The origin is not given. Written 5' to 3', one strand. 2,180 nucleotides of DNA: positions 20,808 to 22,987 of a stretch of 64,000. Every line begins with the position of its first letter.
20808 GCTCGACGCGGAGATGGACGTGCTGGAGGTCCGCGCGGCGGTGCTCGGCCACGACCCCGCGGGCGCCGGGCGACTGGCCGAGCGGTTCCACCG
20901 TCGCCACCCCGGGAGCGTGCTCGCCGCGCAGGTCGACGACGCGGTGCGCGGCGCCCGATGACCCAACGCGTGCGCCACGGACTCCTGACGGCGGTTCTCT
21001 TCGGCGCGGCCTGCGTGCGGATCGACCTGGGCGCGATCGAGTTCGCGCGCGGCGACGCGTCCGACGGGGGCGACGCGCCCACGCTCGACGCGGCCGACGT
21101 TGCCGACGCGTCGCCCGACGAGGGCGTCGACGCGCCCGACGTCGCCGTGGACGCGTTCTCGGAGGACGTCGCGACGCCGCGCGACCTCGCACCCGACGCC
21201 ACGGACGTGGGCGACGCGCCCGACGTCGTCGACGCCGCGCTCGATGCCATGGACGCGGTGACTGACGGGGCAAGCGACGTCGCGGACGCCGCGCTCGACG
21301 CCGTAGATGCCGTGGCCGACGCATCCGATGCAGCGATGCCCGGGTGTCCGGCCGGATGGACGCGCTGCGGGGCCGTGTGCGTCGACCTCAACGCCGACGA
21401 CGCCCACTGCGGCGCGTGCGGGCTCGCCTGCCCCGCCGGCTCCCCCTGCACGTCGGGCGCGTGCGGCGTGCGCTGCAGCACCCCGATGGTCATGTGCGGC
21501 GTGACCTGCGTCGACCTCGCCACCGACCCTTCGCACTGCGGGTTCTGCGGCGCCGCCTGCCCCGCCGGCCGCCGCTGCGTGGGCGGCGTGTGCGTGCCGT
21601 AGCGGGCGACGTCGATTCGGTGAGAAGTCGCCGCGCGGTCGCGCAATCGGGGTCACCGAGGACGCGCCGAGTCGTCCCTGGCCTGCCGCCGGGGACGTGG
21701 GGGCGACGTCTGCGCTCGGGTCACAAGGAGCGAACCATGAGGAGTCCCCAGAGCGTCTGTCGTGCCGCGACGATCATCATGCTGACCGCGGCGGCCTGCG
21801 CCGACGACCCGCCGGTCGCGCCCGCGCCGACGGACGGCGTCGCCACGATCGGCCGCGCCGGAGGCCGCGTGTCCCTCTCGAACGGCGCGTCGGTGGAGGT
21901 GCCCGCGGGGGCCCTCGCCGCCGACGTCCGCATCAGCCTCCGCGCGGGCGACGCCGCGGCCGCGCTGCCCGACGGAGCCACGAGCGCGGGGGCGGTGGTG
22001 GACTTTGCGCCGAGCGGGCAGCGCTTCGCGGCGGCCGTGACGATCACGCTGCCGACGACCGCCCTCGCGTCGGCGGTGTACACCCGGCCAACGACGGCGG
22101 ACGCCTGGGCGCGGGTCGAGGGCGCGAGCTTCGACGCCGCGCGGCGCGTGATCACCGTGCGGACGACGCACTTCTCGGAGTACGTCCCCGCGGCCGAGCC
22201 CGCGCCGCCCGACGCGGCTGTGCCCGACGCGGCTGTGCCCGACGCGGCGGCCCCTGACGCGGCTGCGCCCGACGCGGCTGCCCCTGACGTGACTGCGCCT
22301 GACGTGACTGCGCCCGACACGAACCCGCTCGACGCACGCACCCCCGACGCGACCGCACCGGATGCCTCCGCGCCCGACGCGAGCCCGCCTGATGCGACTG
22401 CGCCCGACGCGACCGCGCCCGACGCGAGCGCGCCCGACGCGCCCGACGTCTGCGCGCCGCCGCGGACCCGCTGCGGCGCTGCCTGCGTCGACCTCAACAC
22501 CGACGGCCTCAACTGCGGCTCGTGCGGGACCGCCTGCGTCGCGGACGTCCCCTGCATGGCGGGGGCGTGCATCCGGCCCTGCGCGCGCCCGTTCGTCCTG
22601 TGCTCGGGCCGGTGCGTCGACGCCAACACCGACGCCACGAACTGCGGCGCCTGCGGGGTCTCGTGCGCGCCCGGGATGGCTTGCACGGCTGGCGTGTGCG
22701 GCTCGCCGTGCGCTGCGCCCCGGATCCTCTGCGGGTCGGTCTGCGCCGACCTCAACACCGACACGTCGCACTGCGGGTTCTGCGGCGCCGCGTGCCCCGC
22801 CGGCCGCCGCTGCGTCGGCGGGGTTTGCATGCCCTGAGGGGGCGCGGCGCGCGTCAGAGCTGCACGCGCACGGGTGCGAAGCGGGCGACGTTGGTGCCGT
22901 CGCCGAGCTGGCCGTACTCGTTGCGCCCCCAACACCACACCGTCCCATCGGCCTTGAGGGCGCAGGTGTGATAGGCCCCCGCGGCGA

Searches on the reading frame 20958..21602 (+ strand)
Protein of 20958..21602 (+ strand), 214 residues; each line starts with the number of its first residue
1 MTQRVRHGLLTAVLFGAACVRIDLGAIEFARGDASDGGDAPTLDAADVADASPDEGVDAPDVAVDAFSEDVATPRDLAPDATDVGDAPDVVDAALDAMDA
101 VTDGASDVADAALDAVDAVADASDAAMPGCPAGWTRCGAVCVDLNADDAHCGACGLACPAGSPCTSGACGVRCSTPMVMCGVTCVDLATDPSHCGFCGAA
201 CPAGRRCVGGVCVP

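Call 11: search_protein_families(library=pfam, proteins=[window:20958-21602:+], max_evalue=0.01)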
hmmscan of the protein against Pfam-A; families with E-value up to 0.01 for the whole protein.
window:20958-21602:+ (214 aa): 1 family
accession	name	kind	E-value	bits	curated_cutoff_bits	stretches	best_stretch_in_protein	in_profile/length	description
PF04885.19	Stig1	-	6.7e-13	49.4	24.1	2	167-212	37-82/85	Stigma-specific STIG1-like protein family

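Call 53: search_protein_families(library=ncbifam, proteins=[window:20958-21602:+], max_evalue=0.1)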
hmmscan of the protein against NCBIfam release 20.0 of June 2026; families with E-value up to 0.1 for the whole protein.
window:20958-21602:+ (214 aa): 1 family
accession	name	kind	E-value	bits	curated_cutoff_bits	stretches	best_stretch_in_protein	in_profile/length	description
NF041328.1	C_rich_MXAN6577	subfamily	3.8e-22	78.7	100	1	119-212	10-101/145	MXAN_6577-like cysteine-rich protein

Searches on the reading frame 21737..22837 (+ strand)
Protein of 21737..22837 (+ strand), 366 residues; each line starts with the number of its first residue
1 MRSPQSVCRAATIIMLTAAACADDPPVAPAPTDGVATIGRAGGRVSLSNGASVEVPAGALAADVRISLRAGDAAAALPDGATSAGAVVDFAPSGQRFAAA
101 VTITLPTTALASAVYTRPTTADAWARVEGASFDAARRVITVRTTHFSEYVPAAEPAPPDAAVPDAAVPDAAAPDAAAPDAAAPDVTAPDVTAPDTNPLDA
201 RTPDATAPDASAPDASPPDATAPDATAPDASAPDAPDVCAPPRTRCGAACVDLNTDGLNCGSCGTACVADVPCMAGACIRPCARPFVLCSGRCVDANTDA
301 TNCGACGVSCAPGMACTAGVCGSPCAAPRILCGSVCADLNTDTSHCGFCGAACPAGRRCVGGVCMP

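Call 11: search_protein_families(library=pfam, proteins=[window:21737-22837:+], max_evalue=0.01)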
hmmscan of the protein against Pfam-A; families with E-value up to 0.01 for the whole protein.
window:21737-22837:+ (366 aa): 2 families
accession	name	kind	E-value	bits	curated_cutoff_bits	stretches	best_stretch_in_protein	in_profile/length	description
PF04885.19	Stig1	-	9.5e-16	58.5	24.1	3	276-322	37-83/85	Stigma-specific STIG1-like protein family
PF00791.26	ZU5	-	9.8e-05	23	21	1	36-109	3-82/97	ZU5 domain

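Call 53: search_protein_families(library=ncbifam, proteins=[window:21737-22837:+], max_evalue=0.1)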
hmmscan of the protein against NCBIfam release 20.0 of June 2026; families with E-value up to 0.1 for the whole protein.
window:21737-22837:+ (366 aa): 1 family
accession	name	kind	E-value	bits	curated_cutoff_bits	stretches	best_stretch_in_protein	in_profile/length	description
NF041328.1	C_rich_MXAN6577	subfamily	3.5e-31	108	100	1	229-365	11-145/145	MXAN_6577-like cysteine-rich protein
